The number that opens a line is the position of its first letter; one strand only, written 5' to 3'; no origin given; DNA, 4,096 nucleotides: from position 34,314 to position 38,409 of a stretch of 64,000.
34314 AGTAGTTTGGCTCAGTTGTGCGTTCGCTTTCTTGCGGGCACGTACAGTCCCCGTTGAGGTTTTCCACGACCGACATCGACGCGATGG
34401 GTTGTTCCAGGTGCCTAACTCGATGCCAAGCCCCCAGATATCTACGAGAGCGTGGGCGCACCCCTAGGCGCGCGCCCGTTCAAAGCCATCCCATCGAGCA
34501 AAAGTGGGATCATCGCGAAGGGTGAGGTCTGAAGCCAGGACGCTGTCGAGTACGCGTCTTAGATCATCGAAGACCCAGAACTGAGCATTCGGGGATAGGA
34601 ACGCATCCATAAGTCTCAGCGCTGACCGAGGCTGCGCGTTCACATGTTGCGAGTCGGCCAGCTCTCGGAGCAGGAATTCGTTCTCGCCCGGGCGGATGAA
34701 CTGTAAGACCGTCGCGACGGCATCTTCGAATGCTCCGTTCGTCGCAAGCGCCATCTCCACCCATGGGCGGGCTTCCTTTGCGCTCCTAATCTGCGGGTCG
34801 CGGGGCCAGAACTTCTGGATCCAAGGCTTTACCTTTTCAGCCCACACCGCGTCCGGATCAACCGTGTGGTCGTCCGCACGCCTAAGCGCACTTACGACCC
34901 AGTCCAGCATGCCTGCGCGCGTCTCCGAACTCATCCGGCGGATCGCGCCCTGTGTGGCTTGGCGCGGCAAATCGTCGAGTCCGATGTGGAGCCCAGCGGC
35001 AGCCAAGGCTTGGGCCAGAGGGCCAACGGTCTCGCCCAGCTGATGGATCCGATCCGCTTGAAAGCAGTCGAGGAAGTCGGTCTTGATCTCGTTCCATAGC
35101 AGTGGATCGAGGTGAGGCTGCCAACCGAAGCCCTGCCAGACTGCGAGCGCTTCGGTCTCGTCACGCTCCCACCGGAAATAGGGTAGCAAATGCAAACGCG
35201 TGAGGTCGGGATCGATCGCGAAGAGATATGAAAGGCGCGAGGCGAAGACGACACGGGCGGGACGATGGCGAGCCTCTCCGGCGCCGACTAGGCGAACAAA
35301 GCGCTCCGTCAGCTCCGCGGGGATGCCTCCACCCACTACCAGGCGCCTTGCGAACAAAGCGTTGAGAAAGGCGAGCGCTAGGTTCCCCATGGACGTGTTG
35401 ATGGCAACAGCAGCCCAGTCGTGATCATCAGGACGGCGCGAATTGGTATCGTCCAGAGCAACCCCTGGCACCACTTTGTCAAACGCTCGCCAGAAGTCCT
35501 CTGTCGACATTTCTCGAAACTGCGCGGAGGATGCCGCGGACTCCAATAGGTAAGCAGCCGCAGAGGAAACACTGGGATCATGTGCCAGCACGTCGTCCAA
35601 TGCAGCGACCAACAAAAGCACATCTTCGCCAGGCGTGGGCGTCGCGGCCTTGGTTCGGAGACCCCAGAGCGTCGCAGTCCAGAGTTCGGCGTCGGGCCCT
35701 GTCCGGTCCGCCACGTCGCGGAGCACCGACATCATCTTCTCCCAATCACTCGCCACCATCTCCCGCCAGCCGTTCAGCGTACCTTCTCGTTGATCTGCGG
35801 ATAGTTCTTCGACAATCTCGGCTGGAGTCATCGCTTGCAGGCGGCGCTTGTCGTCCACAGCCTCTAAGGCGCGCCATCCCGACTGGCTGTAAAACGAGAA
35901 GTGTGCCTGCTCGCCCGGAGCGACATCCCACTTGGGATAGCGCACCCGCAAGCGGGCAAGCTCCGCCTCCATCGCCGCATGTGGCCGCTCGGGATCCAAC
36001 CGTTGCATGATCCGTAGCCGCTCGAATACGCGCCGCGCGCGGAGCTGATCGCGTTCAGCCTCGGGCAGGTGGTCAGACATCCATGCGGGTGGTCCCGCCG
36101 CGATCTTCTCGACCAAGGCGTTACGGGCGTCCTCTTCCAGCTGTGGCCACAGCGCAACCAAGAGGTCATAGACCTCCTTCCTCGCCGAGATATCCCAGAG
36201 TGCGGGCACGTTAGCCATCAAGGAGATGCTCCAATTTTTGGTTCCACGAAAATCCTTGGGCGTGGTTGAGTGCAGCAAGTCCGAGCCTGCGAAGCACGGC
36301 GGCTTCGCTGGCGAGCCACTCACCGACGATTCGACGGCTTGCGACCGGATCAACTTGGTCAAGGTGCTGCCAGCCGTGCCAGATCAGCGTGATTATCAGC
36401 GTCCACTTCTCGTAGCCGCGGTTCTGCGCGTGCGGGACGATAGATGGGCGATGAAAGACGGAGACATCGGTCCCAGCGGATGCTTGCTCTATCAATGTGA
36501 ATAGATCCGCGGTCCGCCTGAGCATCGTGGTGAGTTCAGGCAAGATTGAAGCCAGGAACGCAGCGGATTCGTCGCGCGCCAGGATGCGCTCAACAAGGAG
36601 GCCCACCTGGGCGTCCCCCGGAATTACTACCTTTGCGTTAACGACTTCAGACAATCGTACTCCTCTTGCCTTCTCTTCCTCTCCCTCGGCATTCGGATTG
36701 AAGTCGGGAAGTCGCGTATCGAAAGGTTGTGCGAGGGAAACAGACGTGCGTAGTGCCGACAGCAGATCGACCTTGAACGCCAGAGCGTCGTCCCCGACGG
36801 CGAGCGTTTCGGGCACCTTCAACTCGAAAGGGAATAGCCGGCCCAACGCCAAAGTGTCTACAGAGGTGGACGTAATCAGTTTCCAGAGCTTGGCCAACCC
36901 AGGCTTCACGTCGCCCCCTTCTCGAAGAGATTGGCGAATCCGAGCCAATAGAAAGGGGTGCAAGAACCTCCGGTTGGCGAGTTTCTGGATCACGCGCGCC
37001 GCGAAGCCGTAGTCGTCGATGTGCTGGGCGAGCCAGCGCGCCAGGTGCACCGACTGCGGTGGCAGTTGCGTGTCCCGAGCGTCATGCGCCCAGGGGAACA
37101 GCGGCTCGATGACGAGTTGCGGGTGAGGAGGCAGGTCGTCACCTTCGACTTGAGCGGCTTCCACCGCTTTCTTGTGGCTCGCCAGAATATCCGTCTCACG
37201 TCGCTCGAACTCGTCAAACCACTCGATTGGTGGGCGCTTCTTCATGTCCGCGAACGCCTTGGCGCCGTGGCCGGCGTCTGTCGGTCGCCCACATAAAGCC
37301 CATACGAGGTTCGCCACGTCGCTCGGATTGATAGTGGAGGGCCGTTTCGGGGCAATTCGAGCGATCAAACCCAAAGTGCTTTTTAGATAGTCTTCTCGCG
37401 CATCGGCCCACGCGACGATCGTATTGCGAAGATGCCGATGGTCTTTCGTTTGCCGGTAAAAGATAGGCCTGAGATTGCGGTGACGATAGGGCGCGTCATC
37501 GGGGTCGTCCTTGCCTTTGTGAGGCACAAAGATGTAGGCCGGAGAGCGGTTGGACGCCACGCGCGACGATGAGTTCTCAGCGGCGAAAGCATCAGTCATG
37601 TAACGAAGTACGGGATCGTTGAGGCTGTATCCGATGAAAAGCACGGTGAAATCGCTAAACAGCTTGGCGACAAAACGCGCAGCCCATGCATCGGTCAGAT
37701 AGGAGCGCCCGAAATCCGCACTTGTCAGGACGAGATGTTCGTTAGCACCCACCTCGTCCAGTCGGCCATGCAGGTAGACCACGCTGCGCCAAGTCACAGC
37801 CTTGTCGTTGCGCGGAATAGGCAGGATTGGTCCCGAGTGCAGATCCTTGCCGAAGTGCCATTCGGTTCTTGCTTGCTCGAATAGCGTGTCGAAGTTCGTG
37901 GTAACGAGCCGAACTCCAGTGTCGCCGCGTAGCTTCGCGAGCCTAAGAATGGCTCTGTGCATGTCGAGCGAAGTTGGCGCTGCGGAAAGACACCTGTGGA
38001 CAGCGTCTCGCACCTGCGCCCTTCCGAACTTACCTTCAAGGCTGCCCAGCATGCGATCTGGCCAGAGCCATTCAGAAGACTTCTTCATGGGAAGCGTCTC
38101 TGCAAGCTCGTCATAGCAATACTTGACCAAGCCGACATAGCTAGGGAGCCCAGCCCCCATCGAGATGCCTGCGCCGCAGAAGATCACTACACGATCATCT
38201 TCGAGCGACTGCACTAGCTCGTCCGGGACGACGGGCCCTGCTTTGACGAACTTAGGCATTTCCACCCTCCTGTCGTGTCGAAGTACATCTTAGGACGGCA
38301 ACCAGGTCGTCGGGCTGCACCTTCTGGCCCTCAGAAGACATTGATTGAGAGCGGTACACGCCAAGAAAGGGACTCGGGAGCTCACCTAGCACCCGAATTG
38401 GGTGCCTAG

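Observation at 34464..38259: Dsr1-like sirtuin split into two overlapping ORFs: natural two-subunit form or frameshift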

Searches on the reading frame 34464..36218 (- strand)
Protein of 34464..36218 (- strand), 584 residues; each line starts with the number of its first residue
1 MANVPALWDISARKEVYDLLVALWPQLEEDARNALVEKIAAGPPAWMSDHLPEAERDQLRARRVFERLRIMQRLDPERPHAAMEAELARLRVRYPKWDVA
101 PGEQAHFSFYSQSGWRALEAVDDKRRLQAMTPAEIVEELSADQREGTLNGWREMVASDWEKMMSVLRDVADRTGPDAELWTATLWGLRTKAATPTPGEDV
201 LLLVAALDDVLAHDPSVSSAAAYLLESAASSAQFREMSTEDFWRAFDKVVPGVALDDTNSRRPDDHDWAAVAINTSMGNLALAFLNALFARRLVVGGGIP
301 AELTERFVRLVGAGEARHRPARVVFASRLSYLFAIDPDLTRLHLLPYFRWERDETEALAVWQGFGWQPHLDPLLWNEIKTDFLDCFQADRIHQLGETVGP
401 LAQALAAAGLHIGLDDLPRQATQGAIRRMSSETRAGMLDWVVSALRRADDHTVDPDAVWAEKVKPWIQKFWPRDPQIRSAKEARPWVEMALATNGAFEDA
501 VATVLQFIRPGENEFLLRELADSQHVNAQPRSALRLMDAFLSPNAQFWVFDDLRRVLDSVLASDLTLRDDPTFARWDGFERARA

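Call 4: search_protein_families(library=pfam, proteins=[window:34464-36218:-], max_evalue=0.01)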
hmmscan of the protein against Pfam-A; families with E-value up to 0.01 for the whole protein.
window:34464-36218:- (584 aa): 0 families

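Call 5: search_protein_families(library=padloc, proteins=[window:34464-36218:-], max_evalue=0.01)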
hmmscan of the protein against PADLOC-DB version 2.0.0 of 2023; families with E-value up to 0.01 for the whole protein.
window:34464-36218:- (584 aa): 2 families
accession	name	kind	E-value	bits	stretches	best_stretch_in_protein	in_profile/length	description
PDLC04167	Dsr1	-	7.9e-80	267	1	5-575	670-1234/1248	-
PDLC02183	Dsr1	-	1.9e-57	192.9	1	6-583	704-1273/1275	-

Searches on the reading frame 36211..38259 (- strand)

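Call 4: search_protein_families(library=pfam, proteins=[window:36211-38259:-], max_evalue=0.01)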
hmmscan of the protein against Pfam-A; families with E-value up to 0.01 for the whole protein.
window:36211-38259:- (682 aa): 1 family
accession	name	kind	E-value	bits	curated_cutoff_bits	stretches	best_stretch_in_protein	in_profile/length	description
PF13289.12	SIR2_2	-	2e-21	77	24.5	1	118-255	3-128/141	SIR2-like domain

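Call 5: search_protein_families(library=padloc, proteins=[window:36211-38259:-], max_evalue=0.01)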
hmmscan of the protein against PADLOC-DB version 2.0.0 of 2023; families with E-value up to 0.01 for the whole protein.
window:36211-38259:- (682 aa): 11 families
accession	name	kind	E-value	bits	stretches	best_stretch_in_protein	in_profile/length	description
PDLC04167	Dsr1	-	5e-111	370.3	1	3-670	2-655/1248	-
PDLC02183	Dsr1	-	1.6e-93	312.4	2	3-352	2-358/1275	-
PDLC00407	ThsA1|ThsA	-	1.9e-12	44.6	1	14-227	12-210/478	STALD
PDLC00409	ThsA1|ThsA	-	1.3e-09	35.8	1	14-225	13-209/242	STALD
PDLC04166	Dsr1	-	2.2e-08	30.3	1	6-225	7-221/1227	-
PDLC04082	SIR2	-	2e-06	24.9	1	16-65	10-59/345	-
PDLC03856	LmuA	-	2.5e-05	21.7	0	120-221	120-213/433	-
PDLC04968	PDC-S25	-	0.00024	18.3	1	118-217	143-233/517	-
PDLC04087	SIR2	-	0.00059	16.8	0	15-64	10-60/343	-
PDLC04967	PDC-S25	-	0.00087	16.4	1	118-237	149-263/528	-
PDLC04081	SIR2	-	0.0029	14.8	0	81-133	99-155/345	-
